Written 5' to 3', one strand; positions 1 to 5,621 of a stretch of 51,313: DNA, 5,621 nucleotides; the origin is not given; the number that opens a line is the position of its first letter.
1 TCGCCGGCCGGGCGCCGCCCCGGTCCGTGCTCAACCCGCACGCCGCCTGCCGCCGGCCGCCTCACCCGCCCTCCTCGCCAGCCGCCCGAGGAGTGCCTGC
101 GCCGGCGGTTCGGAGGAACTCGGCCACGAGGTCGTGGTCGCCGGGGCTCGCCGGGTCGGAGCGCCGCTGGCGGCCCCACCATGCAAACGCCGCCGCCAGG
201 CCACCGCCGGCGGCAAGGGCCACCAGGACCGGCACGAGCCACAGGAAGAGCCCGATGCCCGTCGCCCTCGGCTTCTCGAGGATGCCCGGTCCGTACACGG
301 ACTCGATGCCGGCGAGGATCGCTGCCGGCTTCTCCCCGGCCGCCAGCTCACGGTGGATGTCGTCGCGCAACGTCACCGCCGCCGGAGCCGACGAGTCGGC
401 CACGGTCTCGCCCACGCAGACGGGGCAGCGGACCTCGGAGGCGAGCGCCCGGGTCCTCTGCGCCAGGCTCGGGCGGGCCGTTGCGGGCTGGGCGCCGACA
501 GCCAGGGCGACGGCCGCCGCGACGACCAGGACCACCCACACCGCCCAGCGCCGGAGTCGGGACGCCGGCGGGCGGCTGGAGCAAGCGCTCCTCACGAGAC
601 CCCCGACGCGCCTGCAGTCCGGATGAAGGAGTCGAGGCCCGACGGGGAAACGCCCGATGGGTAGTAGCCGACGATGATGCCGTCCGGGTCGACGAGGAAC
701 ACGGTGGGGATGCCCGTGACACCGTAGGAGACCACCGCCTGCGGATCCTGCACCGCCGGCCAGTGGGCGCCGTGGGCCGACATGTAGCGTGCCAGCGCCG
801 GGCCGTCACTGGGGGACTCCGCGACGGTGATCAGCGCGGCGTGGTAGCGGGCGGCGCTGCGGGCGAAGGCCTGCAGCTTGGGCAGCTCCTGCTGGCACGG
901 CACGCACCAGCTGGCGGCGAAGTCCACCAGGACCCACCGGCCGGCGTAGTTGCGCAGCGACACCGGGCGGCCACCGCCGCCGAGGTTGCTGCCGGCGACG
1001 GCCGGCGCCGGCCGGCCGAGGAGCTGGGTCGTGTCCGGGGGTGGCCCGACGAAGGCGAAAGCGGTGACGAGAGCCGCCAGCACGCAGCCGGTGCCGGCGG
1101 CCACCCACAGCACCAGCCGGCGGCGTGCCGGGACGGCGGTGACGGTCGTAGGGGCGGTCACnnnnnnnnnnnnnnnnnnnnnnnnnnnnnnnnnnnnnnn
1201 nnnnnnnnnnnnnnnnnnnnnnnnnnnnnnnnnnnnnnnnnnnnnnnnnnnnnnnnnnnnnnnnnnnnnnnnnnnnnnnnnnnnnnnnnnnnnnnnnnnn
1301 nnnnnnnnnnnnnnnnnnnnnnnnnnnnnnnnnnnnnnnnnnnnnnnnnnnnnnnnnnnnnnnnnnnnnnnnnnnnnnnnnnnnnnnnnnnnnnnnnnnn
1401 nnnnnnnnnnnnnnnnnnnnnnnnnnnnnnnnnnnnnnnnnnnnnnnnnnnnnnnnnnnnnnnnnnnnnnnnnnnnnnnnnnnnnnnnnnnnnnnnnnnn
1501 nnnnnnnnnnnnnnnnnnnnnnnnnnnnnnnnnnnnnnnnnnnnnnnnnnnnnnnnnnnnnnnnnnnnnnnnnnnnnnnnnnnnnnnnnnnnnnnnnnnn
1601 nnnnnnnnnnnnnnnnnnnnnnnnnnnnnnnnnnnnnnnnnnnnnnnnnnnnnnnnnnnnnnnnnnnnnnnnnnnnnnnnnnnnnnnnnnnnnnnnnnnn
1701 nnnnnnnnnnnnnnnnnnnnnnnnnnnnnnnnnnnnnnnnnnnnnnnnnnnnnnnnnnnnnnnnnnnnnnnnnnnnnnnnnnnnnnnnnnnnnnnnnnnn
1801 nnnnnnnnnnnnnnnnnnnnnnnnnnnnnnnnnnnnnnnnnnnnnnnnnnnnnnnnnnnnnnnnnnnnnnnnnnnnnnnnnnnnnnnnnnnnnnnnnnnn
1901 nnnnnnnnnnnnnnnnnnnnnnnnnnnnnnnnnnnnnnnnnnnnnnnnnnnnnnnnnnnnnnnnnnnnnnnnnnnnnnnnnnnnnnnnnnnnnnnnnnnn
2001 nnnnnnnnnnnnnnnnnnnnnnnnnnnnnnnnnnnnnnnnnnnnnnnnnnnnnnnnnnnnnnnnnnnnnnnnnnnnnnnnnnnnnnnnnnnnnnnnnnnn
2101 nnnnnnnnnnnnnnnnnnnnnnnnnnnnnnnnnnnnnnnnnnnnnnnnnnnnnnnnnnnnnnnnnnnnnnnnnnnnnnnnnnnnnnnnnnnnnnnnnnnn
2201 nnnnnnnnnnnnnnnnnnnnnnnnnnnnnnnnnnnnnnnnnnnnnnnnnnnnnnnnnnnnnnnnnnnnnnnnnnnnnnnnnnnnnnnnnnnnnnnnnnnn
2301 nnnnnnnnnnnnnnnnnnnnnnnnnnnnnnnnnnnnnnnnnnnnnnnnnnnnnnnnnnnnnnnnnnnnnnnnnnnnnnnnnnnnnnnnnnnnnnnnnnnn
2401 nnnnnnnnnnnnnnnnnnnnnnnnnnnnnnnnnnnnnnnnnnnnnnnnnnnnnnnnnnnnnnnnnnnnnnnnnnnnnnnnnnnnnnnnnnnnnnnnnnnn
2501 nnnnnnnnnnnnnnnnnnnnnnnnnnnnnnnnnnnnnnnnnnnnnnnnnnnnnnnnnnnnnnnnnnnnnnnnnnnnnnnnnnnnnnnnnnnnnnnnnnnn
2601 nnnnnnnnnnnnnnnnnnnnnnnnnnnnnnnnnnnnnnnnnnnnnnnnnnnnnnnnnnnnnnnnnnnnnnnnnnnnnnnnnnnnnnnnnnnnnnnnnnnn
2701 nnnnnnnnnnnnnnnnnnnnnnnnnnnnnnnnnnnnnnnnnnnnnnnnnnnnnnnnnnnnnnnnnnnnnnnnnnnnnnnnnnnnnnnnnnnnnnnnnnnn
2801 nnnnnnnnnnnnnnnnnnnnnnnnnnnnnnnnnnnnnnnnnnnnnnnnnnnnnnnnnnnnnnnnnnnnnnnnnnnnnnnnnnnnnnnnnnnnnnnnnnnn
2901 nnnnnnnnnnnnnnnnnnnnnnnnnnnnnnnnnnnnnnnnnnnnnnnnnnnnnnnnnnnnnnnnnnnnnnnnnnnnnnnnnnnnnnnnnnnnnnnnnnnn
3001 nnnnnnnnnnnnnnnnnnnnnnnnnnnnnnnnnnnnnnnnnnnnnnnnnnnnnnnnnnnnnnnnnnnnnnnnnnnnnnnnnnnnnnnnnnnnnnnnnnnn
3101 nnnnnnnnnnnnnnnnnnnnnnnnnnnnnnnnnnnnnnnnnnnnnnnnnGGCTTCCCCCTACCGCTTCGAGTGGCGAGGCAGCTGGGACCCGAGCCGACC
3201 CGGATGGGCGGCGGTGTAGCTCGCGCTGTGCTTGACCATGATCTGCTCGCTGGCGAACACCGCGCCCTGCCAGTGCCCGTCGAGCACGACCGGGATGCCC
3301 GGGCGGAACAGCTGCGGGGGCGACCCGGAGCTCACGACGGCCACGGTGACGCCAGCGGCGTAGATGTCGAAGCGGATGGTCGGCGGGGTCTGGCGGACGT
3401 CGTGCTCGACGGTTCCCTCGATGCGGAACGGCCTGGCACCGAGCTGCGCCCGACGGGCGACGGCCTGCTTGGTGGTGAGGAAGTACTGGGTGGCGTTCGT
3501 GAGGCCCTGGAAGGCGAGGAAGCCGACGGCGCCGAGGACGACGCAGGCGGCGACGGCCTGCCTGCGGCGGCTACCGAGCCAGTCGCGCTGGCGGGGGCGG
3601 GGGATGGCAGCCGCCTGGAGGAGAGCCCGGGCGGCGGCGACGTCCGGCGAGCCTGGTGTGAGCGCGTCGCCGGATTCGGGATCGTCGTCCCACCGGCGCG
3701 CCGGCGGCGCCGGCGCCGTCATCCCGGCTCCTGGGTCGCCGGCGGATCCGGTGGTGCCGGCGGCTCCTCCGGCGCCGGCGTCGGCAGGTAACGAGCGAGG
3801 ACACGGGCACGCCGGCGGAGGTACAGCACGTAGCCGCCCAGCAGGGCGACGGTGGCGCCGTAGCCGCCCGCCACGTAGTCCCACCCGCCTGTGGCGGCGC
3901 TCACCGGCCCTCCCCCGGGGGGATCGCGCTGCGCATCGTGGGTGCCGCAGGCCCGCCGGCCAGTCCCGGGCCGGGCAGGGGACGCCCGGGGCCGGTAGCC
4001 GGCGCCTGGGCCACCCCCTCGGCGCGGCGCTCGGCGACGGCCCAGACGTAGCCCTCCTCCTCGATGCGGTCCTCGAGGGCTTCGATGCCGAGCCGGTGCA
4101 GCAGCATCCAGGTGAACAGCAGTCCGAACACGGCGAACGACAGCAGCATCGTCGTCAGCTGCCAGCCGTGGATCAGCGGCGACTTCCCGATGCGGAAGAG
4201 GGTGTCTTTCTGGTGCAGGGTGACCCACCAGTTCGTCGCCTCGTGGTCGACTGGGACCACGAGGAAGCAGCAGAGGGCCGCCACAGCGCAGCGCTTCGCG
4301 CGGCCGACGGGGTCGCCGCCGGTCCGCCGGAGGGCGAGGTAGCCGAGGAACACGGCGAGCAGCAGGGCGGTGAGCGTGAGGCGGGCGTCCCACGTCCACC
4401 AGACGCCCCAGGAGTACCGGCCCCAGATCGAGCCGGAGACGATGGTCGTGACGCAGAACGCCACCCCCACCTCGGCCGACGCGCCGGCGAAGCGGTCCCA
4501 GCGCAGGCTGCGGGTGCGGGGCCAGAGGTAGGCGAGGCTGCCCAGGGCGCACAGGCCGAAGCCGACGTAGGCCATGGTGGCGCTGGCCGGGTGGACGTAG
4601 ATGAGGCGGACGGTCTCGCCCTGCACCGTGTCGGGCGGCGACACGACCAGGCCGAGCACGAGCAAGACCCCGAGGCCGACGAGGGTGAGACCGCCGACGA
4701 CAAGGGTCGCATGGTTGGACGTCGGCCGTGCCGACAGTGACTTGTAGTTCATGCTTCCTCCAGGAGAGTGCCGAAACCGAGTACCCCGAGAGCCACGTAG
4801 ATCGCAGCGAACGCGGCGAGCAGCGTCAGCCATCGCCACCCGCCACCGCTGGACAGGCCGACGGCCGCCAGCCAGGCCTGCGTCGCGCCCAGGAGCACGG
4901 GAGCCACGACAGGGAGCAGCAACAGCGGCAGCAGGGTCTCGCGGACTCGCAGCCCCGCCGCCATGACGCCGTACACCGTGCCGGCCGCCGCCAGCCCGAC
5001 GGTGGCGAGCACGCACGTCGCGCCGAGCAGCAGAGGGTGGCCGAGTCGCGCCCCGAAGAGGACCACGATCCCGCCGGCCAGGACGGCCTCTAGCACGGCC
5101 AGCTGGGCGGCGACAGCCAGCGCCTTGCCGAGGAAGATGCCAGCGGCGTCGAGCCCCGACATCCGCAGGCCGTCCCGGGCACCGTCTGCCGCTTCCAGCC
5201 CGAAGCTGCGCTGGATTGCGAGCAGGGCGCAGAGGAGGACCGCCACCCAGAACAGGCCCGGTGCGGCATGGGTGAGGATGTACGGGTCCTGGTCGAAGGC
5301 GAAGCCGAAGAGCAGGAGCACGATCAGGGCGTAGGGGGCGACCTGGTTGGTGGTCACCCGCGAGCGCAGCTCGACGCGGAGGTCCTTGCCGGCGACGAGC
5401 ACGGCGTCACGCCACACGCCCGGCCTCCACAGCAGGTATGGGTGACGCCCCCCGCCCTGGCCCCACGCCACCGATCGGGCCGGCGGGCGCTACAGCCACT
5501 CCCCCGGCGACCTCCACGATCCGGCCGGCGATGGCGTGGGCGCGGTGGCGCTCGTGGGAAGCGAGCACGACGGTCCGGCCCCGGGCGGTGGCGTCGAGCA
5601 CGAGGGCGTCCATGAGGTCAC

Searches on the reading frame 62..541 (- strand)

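Call 78: search_protein_families(library=pfam, proteins=[window:62-541:-], max_evalue=0.001)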
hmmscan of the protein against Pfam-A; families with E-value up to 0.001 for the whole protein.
window:62-541:- (159 aa): 1 family
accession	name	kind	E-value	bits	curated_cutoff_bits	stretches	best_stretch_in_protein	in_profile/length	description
PF03918.19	CcmH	-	4.7e-25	88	25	1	3-133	2-133/143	Cytochrome C biogenesis protein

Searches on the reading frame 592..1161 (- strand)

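Call 78: search_protein_families(library=pfam, proteins=[window:592-1161:-], max_evalue=0.001)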
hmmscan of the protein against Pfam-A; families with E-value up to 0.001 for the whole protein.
window:592-1161:- (189 aa): 6 families
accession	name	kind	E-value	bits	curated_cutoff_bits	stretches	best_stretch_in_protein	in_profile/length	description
PF00578.27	AhpC-TSA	-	8.6e-15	55.2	26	1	49-164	2-122/124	AhpC/TSA family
PF08534.16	Redoxin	-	5.4e-13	49.4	26.6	1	49-167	3-132/148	Redoxin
PF13098.12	Thioredoxin_2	-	7.2e-07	30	27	1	74-169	5-97/104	Thioredoxin-like domain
PF13905.12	Thioredoxin_8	-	7.2e-07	29.9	27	1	75-162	2-93/94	Thioredoxin-like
PF00085.26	Thioredoxin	-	1e-06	29.1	23.5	1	75-105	19-49/103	Thioredoxin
PF13899.12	Thioredoxin_7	-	9e-05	23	27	1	74-90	17-33/83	Thioredoxin-like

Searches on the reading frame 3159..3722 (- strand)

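Call 78: search_protein_families(library=pfam, proteins=[window:3159-3722:-], max_evalue=0.001)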
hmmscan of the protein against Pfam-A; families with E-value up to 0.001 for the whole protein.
window:3159-3722:- (187 aa): 1 family
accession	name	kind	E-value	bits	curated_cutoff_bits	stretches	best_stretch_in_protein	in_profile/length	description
PF03100.22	CcmE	-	6e-17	62.3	24.6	1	79-171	2-98/99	CcmE domain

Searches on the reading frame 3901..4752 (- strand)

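Call 78: search_protein_families(library=pfam, proteins=[window:3901-4752:-], max_evalue=0.001)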
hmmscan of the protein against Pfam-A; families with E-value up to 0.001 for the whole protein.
window:3901-4752:- (283 aa): 1 family
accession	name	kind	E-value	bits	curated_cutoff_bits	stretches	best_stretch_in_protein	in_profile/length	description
PF01578.25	Cytochrom_C_asm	-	1.7e-27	96.9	29.9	1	17-180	38-212/212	Cytochrome C assembly protein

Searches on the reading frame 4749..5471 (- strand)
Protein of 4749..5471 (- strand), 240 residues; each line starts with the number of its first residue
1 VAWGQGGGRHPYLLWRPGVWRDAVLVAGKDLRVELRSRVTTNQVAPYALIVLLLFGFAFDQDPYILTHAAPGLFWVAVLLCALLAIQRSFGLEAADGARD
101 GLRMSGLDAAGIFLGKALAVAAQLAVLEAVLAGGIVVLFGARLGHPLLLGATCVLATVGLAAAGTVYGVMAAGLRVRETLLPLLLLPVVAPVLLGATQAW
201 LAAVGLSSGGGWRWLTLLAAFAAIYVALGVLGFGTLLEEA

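Call 78: search_protein_families(library=pfam, proteins=[window:4749-5471:-], max_evalue=0.001)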
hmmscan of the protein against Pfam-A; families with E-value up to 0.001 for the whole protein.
window:4749-5471:- (240 aa): 1 family
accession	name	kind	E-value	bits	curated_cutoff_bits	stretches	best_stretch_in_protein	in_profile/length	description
PF03379.19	CcmB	-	1.8e-28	99.9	24.9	1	27-231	5-207/215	CcmB protein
